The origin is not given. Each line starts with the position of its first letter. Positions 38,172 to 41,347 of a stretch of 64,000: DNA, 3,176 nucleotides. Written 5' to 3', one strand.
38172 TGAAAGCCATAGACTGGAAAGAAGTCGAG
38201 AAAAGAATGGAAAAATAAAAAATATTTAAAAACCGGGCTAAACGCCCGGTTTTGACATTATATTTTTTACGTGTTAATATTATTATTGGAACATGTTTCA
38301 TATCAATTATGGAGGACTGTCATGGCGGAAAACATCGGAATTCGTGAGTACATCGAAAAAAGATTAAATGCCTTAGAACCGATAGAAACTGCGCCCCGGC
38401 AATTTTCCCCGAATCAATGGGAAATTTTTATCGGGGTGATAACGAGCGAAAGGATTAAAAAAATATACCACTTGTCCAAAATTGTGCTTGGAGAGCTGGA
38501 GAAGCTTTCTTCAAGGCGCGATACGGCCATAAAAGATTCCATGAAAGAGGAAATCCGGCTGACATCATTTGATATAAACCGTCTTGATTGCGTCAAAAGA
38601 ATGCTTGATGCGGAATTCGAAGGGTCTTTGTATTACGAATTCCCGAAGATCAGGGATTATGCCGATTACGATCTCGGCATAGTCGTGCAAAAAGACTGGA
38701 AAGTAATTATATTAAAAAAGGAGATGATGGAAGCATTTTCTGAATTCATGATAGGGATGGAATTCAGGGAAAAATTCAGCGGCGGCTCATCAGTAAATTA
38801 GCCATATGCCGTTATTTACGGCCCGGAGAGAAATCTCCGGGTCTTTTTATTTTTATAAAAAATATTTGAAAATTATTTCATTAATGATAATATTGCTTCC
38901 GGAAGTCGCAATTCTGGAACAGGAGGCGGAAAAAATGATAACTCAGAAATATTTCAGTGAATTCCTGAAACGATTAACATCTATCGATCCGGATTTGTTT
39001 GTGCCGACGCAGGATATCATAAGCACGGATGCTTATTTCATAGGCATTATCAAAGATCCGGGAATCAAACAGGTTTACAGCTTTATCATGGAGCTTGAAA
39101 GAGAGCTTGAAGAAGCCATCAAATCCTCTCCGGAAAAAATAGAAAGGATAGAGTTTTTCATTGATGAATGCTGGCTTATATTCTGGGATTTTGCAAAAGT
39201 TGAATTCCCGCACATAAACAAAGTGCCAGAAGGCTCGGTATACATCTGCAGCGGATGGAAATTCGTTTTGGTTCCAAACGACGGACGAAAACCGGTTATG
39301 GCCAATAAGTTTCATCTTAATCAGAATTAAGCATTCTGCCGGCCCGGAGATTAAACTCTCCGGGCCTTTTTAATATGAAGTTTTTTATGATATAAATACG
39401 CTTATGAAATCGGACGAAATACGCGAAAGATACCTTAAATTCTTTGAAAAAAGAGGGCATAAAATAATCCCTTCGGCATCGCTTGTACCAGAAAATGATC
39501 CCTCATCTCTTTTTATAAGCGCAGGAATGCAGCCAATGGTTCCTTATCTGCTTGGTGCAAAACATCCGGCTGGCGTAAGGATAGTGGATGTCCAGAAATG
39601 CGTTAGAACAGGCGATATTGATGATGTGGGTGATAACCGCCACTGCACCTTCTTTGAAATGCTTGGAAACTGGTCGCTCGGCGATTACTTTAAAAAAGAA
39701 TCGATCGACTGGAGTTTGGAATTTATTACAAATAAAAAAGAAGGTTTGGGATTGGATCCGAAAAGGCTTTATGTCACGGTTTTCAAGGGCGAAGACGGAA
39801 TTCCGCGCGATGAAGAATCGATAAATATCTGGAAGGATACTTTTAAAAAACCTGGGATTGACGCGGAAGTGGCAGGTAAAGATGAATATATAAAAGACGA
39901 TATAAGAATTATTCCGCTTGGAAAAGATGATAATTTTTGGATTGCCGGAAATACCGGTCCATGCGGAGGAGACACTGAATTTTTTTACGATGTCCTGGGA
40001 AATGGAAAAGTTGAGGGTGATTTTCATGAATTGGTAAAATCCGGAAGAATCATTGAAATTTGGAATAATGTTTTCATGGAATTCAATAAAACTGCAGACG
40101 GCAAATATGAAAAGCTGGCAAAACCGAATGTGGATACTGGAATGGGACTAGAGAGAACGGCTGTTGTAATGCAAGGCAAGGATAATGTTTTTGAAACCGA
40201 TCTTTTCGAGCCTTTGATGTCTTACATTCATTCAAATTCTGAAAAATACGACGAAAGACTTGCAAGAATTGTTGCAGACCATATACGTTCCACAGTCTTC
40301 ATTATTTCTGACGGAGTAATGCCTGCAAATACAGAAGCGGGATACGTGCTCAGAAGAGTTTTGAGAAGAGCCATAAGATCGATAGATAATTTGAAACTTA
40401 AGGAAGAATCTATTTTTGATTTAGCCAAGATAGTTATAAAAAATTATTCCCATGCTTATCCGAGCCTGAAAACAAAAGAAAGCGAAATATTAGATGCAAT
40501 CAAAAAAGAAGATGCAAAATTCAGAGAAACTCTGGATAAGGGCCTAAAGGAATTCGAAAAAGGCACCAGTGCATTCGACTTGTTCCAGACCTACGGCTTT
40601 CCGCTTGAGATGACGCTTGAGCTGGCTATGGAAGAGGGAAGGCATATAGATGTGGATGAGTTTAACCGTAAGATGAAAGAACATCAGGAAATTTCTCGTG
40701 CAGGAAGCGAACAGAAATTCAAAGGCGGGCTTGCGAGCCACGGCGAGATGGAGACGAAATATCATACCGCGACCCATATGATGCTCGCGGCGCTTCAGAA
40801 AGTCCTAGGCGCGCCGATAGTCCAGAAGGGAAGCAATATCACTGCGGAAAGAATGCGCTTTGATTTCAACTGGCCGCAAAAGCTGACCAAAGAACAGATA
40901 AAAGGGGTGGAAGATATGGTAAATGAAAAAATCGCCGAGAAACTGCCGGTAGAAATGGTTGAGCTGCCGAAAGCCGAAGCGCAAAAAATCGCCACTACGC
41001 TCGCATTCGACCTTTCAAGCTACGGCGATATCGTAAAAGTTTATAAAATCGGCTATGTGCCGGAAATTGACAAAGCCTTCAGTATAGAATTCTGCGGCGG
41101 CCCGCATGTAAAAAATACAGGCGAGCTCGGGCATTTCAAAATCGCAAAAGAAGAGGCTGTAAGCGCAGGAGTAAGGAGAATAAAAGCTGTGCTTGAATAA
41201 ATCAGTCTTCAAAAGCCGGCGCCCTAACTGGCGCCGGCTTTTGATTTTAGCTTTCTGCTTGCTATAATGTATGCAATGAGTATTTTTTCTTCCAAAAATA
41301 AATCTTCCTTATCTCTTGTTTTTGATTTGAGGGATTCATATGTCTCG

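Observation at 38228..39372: Tandem cassette of two paralogous genes of unknown function, each with its own promoter, SD and near-identical terminator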

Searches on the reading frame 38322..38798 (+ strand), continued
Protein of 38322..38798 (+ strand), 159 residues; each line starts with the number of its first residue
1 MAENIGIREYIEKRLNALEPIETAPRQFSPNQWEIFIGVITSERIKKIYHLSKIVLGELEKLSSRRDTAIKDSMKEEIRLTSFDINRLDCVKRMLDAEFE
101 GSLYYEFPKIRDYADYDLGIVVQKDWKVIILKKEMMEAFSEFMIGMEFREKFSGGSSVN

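Call 78: search_protein_families(library=pfam, proteins=[P0002, P0004, P0005, P0007, P0006], max_evalue=1)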
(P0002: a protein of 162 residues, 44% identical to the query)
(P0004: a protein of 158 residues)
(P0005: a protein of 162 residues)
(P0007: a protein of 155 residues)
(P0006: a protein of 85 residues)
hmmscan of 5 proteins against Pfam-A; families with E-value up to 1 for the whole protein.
P0002 (162 aa): 2 families
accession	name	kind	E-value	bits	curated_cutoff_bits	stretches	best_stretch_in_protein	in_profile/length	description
PF00170.26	bZIP_1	-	0.15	12.6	27.6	1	42-70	25-53/64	bZIP transcription factor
PF04799.18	Fzo_mitofusin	-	0.2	11.6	27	1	50-96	90-136/161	fzo-like conserved region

P0004 (158 aa): 1 family
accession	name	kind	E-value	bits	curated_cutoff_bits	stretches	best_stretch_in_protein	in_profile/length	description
PF17833.7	pre-PUA_NIP7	-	0.049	14.4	23.1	0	108-144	23-58/80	NIP7/UPF0113, pre-PUA domain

P0005 (162 aa): 2 families
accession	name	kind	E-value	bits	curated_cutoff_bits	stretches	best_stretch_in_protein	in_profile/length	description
PF17833.7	pre-PUA_NIP7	-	0.0013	19.4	23.1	0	108-146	16-55/80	NIP7/UPF0113, pre-PUA domain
PF07615.16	Ykof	-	0.15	13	21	1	4-62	10-64/81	YKOF-related Family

P0007 (155 aa): 2 families
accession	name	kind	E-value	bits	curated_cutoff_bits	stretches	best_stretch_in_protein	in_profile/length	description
PF01376.23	Enterotoxin_b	-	0.082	13.6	25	1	5-65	44-102/102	Heat-labile enterotoxin beta chain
PF17830.6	STI1-HOP_DP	-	0.13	12.6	29.1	1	125-153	17-45/55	STI1/HOP, DP domain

P0006 (85 aa): 0 families

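Call 79: search_protein_families(library=pfam, proteins=[L007:7151-7867:+, L007:8682-9335:-, L007:8549-8713:+], max_evalue=0.01)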
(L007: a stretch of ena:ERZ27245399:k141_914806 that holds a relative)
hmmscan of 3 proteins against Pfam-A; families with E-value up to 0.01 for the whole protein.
L007:7151-7867:+ (239 aa): 1 family
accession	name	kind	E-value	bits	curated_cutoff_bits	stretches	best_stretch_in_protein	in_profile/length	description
PF09694.16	Gcw_chp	-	0.0016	18.9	24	1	45-115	27-95/230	Bacterial protein of unknown function (Gcw_chp)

L007:8682-9335:- (217 aa): 0 families

L007:8549-8713:+ (55 aa): 0 families

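Call 91: search_protein_families(library=phrogs, alignment_id=A3, max_evalue=1)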
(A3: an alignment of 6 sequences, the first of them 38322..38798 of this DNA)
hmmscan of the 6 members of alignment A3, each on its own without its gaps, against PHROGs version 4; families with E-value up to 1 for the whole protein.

A. member 1, window:38322-38798:+ (159 aa): 1 family
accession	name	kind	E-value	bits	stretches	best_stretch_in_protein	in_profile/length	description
phrog_7099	-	unknown function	0.0065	18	1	101-144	40-82/91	-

B. families by the number of members that match (of 6 scanned): 12 families
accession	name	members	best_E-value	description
phrog_7099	-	1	0.0065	-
phrog_28466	-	1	0.03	-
phrog_30907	-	1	0.038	-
phrog_33300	-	1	0.046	-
phrog_28782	-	1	0.049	-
phrog_5645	-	1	0.082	-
phrog_8151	-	1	0.16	-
phrog_2040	-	1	0.18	enterotoxin CtxB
phrog_15121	-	1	0.23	-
phrog_5326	-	1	0.34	-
phrog_5674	-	1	0.35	-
phrog_22543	-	1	0.43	-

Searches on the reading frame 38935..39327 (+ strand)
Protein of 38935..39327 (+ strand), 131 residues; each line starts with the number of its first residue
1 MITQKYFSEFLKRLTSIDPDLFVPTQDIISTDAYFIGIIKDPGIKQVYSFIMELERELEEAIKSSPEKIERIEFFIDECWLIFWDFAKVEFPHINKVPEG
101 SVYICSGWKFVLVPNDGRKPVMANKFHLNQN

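Call 5: search_protein_families(library=pfam, proteins=[window:38935-39327:+], max_evalue=10)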
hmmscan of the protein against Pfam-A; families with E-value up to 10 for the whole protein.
window:38935-39327:+ (131 aa): 1 family
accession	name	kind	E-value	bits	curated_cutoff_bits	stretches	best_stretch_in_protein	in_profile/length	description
PF04508.17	Pox_A_type_inc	-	0.064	13.6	21.4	1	51-63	10-22/23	Viral A-type inclusion protein repeat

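Call 6: search_protein_families(library=ncbifam, proteins=[window:38935-39327:+], max_evalue=10)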
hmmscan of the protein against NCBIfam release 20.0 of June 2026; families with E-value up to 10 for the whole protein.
window:38935-39327:+ (131 aa): 0 families

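Call 7: search_protein_families(library=phrogs, proteins=[window:38935-39327:+], max_evalue=10)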
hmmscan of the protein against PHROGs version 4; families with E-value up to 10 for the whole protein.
window:38935-39327:+ (131 aa): 1 family
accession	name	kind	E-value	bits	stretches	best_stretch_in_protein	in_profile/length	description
phrog_12487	-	unknown function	0.2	11.5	1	23-70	255-302/395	-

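Call 8: search_protein_families(library=padloc, proteins=[window:38935-39327:+], max_evalue=10)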
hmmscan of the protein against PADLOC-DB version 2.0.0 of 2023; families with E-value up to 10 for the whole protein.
window:38935-39327:+ (131 aa): 1 family
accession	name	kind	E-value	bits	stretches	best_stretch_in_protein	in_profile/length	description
PDLC04960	PDC-S21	-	0.035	11.6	1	4-85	248-327/336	-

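Call 10: find_homologous_proteins(query=window:38935-39327:+, max_evalue=10)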
Query window:38935-39327:+ (131 aa): 1 proteins with E <= 10 among 2 candidates.
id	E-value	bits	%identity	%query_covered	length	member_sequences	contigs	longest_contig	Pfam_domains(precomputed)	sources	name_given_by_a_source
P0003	1.8e-83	295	100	100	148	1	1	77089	-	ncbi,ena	-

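Call 44: find_homologous_proteins(query=A4, max_evalue=10)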
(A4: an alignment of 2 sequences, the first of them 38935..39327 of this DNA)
Query A4 (2 sequences) (131 aa, profile of the alignment): 1 proteins with E <= 10 among 49 candidates.
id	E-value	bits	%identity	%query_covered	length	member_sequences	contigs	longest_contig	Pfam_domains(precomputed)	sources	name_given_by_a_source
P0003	2.6e-78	278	100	100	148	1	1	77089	-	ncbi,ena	-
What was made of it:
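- The B family was searched less thoroughly than A: the word-indexed search missed even the L007 orthologue (calls 10, 44).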

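Call 45: find_related_loci(query=A4, collection=metagenome_contigs, flank=6000)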
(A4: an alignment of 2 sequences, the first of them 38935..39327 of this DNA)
Query A4 (131 aa) in metagenome_contigs; peptide patterns used: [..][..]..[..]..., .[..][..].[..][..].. (x = any residue, [..] = any of these).
600 stretches matched a pattern, but none encodes a relative of the query by tblastn (E <= 1e-3).

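Call 62: search_solved_structures(query=A5, max_evalue=10)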
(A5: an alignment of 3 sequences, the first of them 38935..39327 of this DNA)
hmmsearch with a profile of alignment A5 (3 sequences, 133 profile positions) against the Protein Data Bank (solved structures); distinct sequences matched with E-value up to 10: 2.
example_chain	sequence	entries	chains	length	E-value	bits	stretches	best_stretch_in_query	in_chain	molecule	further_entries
2zua_A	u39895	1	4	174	0.79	12.9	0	39-65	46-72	Nucleoside diphosphate kinase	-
3bg0_B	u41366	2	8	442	1.1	12.5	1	13-78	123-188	Nucleoporin NUP145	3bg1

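Call 66: find_related_loci(query=A5, collection=viral_contigs, flank=5000)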
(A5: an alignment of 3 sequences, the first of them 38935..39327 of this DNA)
Query A5 (131 aa) in viral_contigs; peptide patterns used: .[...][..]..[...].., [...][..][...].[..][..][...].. (x = any residue, [..] = any of these).
114 stretches matched a pattern, but none encodes a relative of the query by tblastn (E <= 1e-3).

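Call 68: predict_structure(protein=window:38935-39327:+)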
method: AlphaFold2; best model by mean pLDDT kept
length: 131 residues; sequences in the alignment: 1
mean_pLDDT: 56.3   pTM: 0.53
mean pLDDT of the five models: 56.3, 54.1, 53.6, 49.2, 39.4
residues with pLDDT >= 90: 11; 70-90: 28; 50-70: 23; < 50: 69
segments of 3 or more residues with pLDDT < 50: 23-41, 84-131
pLDDT, mean of each block of 10 residues (from residue 1): 62 68 40 41 66 90 90 77 43 41 41 44 32 29
secondary structure, 60 per line:
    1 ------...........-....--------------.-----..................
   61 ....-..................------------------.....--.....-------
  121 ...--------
elements in order: H7-17 H43-64 H66-83 E102-106 E109-113 E121-123
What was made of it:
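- The B model is of low confidence (pLDDT 56; call 68).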

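Call 76: search_protein_families(library=pfam, alignment_id=A5, max_evalue=10)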
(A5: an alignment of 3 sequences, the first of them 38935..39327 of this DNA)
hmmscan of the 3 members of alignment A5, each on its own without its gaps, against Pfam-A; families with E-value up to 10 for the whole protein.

A. member 1, window:38935-39327:+ (131 aa): 1 family
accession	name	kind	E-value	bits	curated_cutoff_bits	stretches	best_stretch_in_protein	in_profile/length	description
PF04508.17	Pox_A_type_inc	-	0.064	13.6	21.4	1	51-63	10-22/23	Viral A-type inclusion protein repeat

B. families by the number of members that match (of 3 scanned): 1 family
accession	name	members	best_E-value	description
PF04508.17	Pox_A_type_inc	1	0.064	Viral A-type inclusion protein repeat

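Call 92: search_protein_families(library=phrogs, alignment_id=A5, max_evalue=1)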
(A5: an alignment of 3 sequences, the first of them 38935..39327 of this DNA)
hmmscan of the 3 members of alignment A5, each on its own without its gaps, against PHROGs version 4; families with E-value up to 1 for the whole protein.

A. member 1, window:38935-39327:+ (131 aa): 1 family
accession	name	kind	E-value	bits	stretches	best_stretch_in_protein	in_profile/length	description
phrog_12487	-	unknown function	0.2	11.5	1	23-70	255-302/395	-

B. families by the number of members that match (of 3 scanned): 1 family
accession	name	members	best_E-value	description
phrog_12487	-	1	0.2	-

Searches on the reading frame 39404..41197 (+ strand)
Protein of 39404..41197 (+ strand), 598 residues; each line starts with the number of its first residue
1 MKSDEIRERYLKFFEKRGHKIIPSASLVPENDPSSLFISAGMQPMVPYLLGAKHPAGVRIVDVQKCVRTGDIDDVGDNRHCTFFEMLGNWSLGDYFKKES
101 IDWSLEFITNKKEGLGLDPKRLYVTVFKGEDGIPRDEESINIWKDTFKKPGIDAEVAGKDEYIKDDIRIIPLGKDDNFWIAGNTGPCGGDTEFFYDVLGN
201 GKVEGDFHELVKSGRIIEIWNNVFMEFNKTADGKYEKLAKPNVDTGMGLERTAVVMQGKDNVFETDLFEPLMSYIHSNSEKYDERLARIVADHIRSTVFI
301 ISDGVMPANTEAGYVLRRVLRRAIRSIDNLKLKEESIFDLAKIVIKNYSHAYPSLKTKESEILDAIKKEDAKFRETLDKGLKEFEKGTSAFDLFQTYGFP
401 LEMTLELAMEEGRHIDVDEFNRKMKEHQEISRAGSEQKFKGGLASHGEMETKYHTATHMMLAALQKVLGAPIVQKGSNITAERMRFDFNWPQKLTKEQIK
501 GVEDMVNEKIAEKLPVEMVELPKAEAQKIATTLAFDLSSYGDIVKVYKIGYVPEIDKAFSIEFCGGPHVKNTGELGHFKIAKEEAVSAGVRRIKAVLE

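Call 63: list_cluster_members(proteins=[P0001, P0003, P0007, P0005, window:39404-41197:+, window:37628-38215:+])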
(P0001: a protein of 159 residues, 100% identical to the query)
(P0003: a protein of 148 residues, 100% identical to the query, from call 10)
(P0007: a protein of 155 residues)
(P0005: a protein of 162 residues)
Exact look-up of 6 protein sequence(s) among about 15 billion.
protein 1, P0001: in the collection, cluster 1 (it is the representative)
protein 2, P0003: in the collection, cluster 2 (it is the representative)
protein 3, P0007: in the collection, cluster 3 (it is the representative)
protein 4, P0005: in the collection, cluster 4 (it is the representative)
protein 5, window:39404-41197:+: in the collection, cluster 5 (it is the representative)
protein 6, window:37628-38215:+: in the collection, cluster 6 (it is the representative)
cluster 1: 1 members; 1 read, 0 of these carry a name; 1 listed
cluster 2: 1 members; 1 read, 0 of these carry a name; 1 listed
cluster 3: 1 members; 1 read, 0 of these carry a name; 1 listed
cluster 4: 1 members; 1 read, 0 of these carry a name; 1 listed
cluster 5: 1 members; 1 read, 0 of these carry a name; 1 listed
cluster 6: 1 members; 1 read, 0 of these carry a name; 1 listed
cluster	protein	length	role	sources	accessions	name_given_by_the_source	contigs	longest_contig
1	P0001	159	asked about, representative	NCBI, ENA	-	-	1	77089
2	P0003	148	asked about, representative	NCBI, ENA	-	-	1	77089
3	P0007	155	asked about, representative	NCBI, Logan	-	-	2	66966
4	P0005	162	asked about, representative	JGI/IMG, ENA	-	-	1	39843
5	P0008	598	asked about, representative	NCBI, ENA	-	-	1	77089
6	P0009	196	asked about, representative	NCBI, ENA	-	-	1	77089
